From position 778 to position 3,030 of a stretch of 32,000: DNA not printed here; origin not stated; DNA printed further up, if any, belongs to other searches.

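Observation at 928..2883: Phosphate transporter (NptA + PhoU) fused to a receiver-less OmpR/PhoB winged-helix DNA-binding domain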

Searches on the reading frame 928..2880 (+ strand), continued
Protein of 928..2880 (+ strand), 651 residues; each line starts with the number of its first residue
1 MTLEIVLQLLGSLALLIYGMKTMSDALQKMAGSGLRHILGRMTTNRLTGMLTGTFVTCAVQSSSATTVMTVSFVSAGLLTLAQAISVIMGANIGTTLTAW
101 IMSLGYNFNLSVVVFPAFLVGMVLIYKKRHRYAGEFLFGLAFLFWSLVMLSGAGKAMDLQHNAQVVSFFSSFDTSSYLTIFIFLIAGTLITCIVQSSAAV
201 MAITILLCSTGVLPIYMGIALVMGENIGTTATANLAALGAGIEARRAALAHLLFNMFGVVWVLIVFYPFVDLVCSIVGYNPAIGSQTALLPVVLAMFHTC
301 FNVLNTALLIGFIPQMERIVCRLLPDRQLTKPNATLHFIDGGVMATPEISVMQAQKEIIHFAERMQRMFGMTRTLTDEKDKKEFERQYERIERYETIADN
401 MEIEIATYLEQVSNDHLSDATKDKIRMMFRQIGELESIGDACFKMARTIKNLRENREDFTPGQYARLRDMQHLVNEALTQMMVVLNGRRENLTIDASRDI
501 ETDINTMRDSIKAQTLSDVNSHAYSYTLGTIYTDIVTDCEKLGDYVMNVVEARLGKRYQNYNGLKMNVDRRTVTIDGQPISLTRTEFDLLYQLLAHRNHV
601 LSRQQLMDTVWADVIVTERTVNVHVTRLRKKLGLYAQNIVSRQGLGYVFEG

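Call 19: find_encoding_contigs(protein=P0067, flank=6000, max_places=3)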
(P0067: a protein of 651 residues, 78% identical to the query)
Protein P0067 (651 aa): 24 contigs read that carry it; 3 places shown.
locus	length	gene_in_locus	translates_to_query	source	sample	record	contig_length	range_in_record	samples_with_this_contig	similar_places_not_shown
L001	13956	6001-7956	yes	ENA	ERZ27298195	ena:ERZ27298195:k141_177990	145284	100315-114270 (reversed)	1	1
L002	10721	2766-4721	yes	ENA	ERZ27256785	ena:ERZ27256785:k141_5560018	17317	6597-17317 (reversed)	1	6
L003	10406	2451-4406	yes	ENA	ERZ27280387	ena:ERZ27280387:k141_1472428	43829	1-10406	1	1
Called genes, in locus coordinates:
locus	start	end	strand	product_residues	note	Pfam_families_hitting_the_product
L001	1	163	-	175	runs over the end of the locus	PF00156:Pribosyltran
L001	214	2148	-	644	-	PF01134:GIDA, PF12831:FAD_oxidored (weak), PF21680:GIDA_C_1st, PF13932:SAM_GIDA_C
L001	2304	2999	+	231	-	-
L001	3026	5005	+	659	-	PF00890:FAD_binding_2, PF01266:DAO (faint), PF07992:Pyr_redox_2 (faint), PF02910:Succ_DH_flav_C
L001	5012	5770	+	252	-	PF13085:Fer2_3, PF13187:Fer4_9 (faint), PF13237:Fer4_10 (faint), PF12838:Fer4_7, PF13183:Fer4_8 (weak)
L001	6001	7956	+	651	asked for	PF02690:Na_Pi_cotrans, PF01895:PhoU (faint), PF00486:Trans_reg_C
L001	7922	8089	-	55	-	-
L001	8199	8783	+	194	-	PF00081:Sod_Fe_N, PF02777:Sod_Fe_C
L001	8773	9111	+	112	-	PF04993:TfoX_N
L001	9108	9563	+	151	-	PF00578:AhpC-TSA, PF08534:Redoxin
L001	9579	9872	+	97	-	PF14131:DUF4298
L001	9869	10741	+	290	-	PF00892:EamA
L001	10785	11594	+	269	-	PF22198:GKRP_SIS_2 (weak), PF22645:GKRP_SIS_N, PF01380:SIS, PF20741:GKRP-like_C (weak)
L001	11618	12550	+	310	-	PF00892:EamA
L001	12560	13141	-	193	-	PF06305:LapA_dom (weak)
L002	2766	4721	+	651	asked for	PF02690:Na_Pi_cotrans, PF01895:PhoU (faint), PF00486:Trans_reg_C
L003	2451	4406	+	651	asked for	PF02690:Na_Pi_cotrans, PF01895:PhoU (faint), PF00486:Trans_reg_C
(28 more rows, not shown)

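Call 20: find_encoding_contigs(protein=P0100, flank=6000, max_places=3)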
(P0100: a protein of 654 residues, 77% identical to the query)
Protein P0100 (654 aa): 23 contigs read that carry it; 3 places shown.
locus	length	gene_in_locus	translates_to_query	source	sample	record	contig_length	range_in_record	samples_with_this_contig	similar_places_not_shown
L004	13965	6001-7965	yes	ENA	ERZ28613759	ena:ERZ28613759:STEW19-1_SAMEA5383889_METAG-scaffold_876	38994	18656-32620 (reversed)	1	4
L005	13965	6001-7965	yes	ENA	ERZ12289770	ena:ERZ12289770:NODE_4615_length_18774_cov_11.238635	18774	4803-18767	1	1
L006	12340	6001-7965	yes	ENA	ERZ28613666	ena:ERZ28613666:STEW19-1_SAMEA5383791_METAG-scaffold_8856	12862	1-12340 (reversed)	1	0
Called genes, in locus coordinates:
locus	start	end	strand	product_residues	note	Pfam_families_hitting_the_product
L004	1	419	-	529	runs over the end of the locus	PF03577:Peptidase_C69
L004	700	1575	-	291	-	PF02749:QRPTase_N, PF01729:QRPTase_C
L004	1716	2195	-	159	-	PF13505:OMP_b-brl (faint)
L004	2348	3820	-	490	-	PF02554:CstA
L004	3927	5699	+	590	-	PF02638:GHL10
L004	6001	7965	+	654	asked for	PF02690:Na_Pi_cotrans, PF00486:Trans_reg_C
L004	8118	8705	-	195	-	PF00081:Sod_Fe_N, PF02777:Sod_Fe_C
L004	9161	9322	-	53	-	-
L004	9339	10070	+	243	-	PF25302:NADase_transloc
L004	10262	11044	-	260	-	PF01555:N6_N4_Mtase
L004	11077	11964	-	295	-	PF04556:DpnII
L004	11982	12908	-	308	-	PF02086:MethyltransfD12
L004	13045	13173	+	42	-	-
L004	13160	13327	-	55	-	-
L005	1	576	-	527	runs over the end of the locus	PF03577:Peptidase_C69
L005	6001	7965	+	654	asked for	PF02690:Na_Pi_cotrans, PF00486:Trans_reg_C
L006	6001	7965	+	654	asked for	PF02690:Na_Pi_cotrans, PF00486:Trans_reg_C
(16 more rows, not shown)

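Call 21: search_protein_representatives(protein=window:928-2880:+)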
Query: 651 residues. Proteins with E-value up to 0.001 (for the whole library): 33042; up to 1e-10: 8835; up to 1e-30: 2969. The best 150 are listed.
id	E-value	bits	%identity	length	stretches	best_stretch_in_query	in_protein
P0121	1.7e-198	678.1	59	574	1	5-556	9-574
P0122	1.8e-170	585.6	64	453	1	1-428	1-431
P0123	1.0e-156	540.1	50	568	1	6-554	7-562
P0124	9.5e-152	523.7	48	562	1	7-552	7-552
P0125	3.5e-150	518.6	46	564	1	4-553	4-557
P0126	3.3e-148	512.1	47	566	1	2-556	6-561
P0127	5.7e-145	501.3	47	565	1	6-553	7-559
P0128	4.3e-141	488.6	43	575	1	6-552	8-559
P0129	1.0e-137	477.4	47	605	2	7-282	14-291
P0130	5.9e-132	458.4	42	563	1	6-557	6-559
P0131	1.7e-131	456.9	44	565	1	7-552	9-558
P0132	2.6e-130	452.9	43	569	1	5-554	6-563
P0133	4.2e-130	452.3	70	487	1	69-392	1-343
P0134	1.1e-127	444.3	80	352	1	3-269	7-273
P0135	1.9e-127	443.5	43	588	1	4-559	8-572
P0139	1.9e-121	423.7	63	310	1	344-650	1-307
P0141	4.7e-118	412.5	43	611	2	6-274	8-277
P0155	1.2e-110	388.0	40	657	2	7-271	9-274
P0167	3.3e-106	373.4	43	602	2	161-514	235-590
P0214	5.7e-95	336.2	37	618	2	7-278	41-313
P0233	4.7e-93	329.9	66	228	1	428-650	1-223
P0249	2.3e-90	321.0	36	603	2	6-277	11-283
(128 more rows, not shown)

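Call 22: search_protein_families(library=pfam, proteins=[P0121, P0139, P0233, P0155, P0129, P0141, P0214, P0249, P0167, P0123], max_evalue=0.001)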
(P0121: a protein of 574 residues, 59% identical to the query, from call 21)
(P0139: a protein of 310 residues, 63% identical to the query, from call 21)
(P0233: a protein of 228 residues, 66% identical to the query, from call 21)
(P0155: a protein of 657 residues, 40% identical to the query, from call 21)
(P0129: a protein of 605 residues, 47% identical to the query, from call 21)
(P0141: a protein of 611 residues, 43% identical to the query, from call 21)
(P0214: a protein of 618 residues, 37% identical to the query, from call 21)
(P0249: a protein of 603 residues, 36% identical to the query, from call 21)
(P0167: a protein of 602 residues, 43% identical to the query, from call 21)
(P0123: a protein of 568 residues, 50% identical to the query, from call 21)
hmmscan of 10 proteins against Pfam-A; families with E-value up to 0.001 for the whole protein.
P0121 (574 aa): 2 families
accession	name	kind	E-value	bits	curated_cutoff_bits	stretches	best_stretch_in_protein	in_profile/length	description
PF02690.20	Na_Pi_cotrans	-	3.9e-57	192.5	29.1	2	19-155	1-136/137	Na+/Pi-cotransporter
PF01895.24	PhoU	-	7.2e-11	42.7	23.5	2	485-569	1-87/89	PhoU domain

P0139 (310 aa): 2 families
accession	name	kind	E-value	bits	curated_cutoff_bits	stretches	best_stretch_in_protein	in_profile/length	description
PF00486.34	Trans_reg_C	-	1.6e-19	70.2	26.2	1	238-306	5-77/77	Transcriptional regulatory protein, C terminal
PF01895.24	PhoU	-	2.2e-06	28.4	23.5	0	19-105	5-88/89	PhoU domain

P0233 (228 aa): 2 families
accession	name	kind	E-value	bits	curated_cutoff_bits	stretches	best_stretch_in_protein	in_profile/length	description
PF00486.34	Trans_reg_C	-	1.4e-22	80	26.2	1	150-222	1-77/77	Transcriptional regulatory protein, C terminal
PF01895.24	PhoU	-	9.2e-05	23.2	23.5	0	40-124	1-87/89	PhoU domain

P0155 (657 aa): 2 families
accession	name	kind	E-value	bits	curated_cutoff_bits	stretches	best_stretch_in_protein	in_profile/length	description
PF02690.20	Na_Pi_cotrans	-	1.2e-61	207.2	29.1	2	17-156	1-136/137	Na+/Pi-cotransporter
PF01895.24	PhoU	-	2.2e-15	57.2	23.5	2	471-545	11-85/89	PhoU domain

P0129 (605 aa): 3 families
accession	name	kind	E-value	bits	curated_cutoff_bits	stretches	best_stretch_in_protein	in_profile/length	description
PF02690.20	Na_Pi_cotrans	-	1.3e-61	207.1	29.1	2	22-161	1-136/137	Na+/Pi-cotransporter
PF01895.24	PhoU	-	7.9e-10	39.4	23.5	1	408-494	6-89/89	PhoU domain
PF23831.1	DUF7201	-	0.0002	21.5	27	1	456-530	13-82/142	Coiled-coil region of unknown function (DUF7201)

P0141 (611 aa): 2 families
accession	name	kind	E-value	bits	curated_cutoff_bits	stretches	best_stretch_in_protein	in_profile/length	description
PF02690.20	Na_Pi_cotrans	-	2.2e-62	209.5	29.1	2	17-156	1-136/137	Na+/Pi-cotransporter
PF01895.24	PhoU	-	7.7e-10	39.5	23.5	2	407-491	5-85/89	PhoU domain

P0214 (618 aa): 2 families
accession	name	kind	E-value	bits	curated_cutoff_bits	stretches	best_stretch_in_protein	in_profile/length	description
PF02690.20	Na_Pi_cotrans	-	1.4e-61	206.9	29.1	2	49-188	1-136/137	Na+/Pi-cotransporter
PF01895.24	PhoU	-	1.8e-11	44.7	23.5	1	422-503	7-85/89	PhoU domain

P0249 (603 aa): 2 families
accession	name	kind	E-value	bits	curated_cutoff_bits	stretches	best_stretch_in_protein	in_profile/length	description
PF02690.20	Na_Pi_cotrans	-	8.9e-55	184.9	29.1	2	20-159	1-136/137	Na+/Pi-cotransporter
PF01895.24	PhoU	-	4.2e-05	24.3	23.5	0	503-583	4-82/89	PhoU domain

P0167 (602 aa): 2 families
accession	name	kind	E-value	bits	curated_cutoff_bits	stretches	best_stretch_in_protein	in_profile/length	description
PF02690.20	Na_Pi_cotrans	-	5.2e-60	201.9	29.1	2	20-159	1-136/137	Na+/Pi-cotransporter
PF01895.24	PhoU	-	2.5e-07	31.4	23.5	1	461-525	23-89/89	PhoU domain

P0123 (568 aa): 2 families
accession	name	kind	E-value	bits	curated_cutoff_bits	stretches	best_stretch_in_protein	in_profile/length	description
PF02690.20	Na_Pi_cotrans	-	2.2e-50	170.7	29.1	2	16-153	1-136/137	Na+/Pi-cotransporter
PF01895.24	PhoU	-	8.1e-11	42.6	23.5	2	475-557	2-85/89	PhoU domain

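Call 56: predict_structure(alignment_id=A3)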
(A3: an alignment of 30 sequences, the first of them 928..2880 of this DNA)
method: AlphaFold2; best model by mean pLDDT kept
length: 651 residues; sequences in the alignment: 30
mean_pLDDT: 76.4   pTM: 0.48
mean pLDDT of the five models: 76.4, 73.0, 71.6, 69.9, 68.8
residues with pLDDT >= 90: 42; 70-90: 418; 50-70: 165; < 50: 26
segments of 3 or more residues with pLDDT < 50: 32-37, 105-110, 328-336, 340-344
pLDDT, mean of each block of 10 residues (from residue 1): 65 61 55 50 69 69 70 67 81 75 53 65 69 66 62 59 70 84 86 71 74 83 85 71 78 86 87 86 72 83 80 79 64 46 54 79 89 86 89 85 82 69 80 88 90 80 88 91 74 76 86 77 70 88 86 71 80 82 87 89 88 82 90 89 84 65
secondary structure, 60 per line:
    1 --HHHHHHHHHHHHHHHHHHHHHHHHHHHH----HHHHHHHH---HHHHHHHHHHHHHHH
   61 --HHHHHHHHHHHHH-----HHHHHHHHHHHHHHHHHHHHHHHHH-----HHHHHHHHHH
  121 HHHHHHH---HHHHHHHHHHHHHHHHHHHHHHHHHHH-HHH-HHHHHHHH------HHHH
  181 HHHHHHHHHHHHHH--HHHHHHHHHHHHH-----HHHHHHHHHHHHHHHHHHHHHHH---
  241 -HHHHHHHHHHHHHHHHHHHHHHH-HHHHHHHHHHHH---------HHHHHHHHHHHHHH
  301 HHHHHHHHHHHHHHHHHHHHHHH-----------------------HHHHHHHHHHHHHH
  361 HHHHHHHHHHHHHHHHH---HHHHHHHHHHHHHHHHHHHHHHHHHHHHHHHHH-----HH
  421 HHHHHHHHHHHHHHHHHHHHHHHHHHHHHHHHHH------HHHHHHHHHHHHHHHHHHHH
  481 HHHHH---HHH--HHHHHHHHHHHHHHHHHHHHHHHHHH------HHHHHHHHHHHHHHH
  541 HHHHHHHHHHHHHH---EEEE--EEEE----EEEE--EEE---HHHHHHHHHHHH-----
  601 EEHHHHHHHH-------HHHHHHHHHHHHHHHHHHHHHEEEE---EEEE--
elements in order: H3-30 H35-42 H46-60 H63-75 H81-105 H111-127 H131-157 H163-170 H177-194 H197-209 H215-237 H242-264 H266-277 H287-323 H347-377 H381-413 H419-454 H461-485 H494-519 H526-554 E558-561 E564-567 E572-575 E578-580 H584-595 H603-610 H618-638 E639-642 E646-649

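Call 60: fold_search(model_id=the predicted structure, library=pdb)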
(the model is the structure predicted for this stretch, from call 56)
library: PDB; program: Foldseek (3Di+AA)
matches with E <= 10: 263; with E <= 0.001: 65
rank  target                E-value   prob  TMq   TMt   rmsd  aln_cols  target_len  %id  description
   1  1gxq                  1.2e-05  1.00  0.14  0.85   1.1        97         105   35  Crystal structure of the PhoB effector domain (released 2002-04-29)
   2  2d1v                  2.6e-05  1.00  0.14  0.83   1.8        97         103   35  Crystal structure of DNA-binding domain of Bacillus subtilis YycF (released 2006-09-12)
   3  1gxp_A                3.6e-05  1.00  0.14  0.85   1.4        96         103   34  PhoB effector domain in complex with pho box DNA. (released 2002-04-29)
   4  1gxp_E                4.1e-05  1.00  0.14  0.86   1.2        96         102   35  PhoB effector domain in complex with pho box DNA. (released 2002-04-29)
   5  5za3_B                5.2e-05  1.00  0.14  0.89   1.6        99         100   32  Structure of a C-terminal S. mutans response regulator VicR domain (released 2019-02-06)
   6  9dlu_MODEL_1_A        5.9e-05  1.00  0.14  0.82   1.4        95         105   37  Solution structure of Staphylococcus aureus response regulator ArlR DNA-binding domain (released 2025-09-17)
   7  1gxp_B                6.4e-05  1.00  0.14  0.87   1.4        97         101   35  PhoB effector domain in complex with pho box DNA. (released 2002-04-29)
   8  5za3_A                7.6e-05  1.00  0.14  0.88   1.6        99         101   32  Structure of a C-terminal S. mutans response regulator VicR domain (released 2019-02-06)
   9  5ed4_F                1.2e-04  1.00  0.15  0.42   4.1       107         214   28  Structure of a PhoP-DNA complex (released 2016-04-27)
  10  6is4                  1.2e-04  1.00  0.12  0.75   7.1        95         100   37  Crystal Structure of Staphylococcus aureus response regulator ArlR DNA binding domain (released 2019-10-30)
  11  6iju                  1.2e-04  1.00  0.12  0.77   7.2        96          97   36  The DNA binding domain of a response regulator ArlR from Staphylococcus aureus (released 2019-10-16)
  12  1qqi                  1.5e-04  1.00  0.14  0.85   1.3        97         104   35  SOLUTION STRUCTURE OF THE DNA-BINDING AND TRANSACTIVATION DOMAIN OF PHOB FROM ESCHERICHIA COLI (released 2000-06-07)
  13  8hig_A                1.7e-04  1.00  0.14  0.90   1.6        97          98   36  Co-crystal structure of C-terminal DNA binding domain of Saccharopolyspora erythraea GlnR in complex with its cognate  (released 2023-11-22)
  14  1ys6_B                1.9e-04  1.00  0.14  0.39  10.9       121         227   29  Crystal structure of the response regulatory protein PrrA from Mycobacterium Tuberculosis (released 2006-02-07)
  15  2zxj_A                2.0e-04  1.00  0.14  0.88   1.5        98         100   32  Crystal structure of YycF DNA-binding domain from Staphylococcus aureus (released 2009-01-20)
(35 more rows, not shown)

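Call 61: find_encoding_contigs(protein=P0121, flank=3000, max_places=4)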
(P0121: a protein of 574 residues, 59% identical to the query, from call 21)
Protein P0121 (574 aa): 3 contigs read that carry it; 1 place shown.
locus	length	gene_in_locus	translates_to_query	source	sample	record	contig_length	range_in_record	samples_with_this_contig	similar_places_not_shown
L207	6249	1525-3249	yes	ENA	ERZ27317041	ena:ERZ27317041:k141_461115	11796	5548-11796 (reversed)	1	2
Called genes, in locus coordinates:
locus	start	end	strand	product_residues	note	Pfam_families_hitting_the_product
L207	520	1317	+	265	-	PF00005:ABC_tran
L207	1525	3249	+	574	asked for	PF02690:Na_Pi_cotrans, PF01895:PhoU (faint)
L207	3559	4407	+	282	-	PF12541:DUF3737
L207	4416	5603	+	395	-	PF00155:Aminotran_1_2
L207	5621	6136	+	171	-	PF25084:LbH_EIF2B (faint), PF00132:Hexapep (faint)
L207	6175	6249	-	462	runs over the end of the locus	PF01235:Na_Ala_symp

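Call 63: find_encoding_contigs(protein=P0123, flank=1500, max_places=3)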
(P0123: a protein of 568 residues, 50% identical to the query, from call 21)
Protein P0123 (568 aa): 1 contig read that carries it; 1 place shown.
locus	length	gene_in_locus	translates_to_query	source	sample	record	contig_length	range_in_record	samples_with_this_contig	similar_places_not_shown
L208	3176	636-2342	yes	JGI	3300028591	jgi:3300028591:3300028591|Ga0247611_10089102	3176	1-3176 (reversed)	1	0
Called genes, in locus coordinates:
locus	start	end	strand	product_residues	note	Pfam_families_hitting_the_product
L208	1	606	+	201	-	?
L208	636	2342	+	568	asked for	PF02690:Na_Pi_cotrans, PF01895:PhoU (faint)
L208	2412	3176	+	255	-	?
